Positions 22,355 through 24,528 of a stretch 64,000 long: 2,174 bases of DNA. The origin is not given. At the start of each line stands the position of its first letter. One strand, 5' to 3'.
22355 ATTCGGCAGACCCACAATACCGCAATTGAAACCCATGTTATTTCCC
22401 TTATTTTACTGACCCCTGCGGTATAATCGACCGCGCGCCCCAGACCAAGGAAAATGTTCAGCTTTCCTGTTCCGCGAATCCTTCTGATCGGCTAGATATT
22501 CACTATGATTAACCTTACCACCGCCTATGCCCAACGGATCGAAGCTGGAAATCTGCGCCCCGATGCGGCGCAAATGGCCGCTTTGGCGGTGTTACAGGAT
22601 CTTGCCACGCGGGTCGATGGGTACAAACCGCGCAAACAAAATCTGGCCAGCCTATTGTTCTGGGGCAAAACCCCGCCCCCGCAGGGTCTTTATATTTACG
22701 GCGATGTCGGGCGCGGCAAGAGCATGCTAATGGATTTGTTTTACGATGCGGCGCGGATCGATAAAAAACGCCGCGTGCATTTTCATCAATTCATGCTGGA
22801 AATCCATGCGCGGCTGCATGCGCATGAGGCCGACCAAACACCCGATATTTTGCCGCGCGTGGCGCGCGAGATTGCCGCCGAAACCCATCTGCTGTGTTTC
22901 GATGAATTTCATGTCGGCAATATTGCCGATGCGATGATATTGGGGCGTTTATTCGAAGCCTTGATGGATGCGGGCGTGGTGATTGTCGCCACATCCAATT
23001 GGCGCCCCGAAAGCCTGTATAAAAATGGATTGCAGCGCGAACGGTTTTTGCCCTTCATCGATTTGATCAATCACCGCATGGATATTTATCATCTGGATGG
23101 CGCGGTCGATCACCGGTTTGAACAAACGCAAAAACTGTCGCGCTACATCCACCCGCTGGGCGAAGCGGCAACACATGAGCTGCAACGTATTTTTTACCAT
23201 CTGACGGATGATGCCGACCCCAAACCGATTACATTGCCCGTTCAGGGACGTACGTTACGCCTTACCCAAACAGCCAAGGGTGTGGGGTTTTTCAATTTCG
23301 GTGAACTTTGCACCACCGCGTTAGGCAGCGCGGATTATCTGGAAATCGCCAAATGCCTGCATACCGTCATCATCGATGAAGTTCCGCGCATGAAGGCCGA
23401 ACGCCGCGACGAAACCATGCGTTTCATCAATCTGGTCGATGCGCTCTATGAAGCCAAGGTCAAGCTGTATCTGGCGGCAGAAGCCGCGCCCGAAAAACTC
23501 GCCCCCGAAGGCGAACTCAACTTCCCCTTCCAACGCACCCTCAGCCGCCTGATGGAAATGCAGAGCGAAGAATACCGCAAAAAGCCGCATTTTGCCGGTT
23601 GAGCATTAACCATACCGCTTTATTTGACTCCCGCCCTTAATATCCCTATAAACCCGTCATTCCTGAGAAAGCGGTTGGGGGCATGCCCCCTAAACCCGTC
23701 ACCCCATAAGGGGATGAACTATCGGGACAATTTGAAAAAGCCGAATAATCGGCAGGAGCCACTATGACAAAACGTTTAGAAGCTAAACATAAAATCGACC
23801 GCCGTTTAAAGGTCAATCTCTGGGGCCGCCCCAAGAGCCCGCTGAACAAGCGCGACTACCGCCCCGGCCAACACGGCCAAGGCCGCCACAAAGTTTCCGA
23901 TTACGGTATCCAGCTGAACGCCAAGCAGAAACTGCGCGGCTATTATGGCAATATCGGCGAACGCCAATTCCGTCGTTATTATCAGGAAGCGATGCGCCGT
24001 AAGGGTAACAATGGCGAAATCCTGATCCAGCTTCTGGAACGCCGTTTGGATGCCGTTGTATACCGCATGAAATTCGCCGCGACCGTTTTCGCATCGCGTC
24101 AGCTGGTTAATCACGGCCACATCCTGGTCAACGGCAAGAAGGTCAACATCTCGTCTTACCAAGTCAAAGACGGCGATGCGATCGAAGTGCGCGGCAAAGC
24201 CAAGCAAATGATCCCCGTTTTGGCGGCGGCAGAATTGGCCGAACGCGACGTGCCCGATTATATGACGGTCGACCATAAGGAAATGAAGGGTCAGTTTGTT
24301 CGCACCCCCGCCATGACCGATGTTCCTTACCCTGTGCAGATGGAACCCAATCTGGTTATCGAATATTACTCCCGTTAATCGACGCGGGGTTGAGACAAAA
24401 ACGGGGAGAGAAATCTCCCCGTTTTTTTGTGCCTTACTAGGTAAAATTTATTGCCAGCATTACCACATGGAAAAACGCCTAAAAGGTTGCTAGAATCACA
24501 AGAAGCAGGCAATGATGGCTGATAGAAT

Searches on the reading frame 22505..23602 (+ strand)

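Call 72: search_protein_families(library=pfam, proteins=[window:22505-23602:+], max_evalue=0.00001)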
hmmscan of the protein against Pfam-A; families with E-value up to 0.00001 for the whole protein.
window:22505-23602:+ (365 aa): 1 family
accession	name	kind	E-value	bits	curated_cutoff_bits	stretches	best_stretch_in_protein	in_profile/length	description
PF03969.22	AFG1_ATPase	-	3.8e-113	378.6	27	1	5-360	4-360/361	AFG1-like ATPase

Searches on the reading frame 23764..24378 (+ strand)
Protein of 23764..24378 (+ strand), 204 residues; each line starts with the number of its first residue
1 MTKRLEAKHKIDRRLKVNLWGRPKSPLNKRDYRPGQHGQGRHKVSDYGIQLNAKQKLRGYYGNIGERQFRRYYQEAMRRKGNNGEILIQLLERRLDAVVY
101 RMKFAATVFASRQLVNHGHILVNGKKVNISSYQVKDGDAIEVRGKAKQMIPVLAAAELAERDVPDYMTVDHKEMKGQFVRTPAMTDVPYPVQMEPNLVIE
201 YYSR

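Call 22: find_encoding_contigs(protein=window:23764-24378:+, flank=6000, max_places=10)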
Protein window:23764-24378:+ (204 aa): no gene with exactly this product is on record in the collection.

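Call 72: search_protein_families(library=pfam, proteins=[window:23764-24378:+], max_evalue=0.00001)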
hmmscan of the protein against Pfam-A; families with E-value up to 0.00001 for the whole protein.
window:23764-24378:+ (204 aa): 2 families
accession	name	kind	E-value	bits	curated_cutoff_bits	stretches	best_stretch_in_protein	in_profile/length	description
PF00163.24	Ribosomal_S4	-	2.2e-27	96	23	1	6-92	4-95/95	Ribosomal protein S4/S9 N-terminal domain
PF01479.30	S4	-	1.9e-17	63.1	22.8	1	93-140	1-48/48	S4 domain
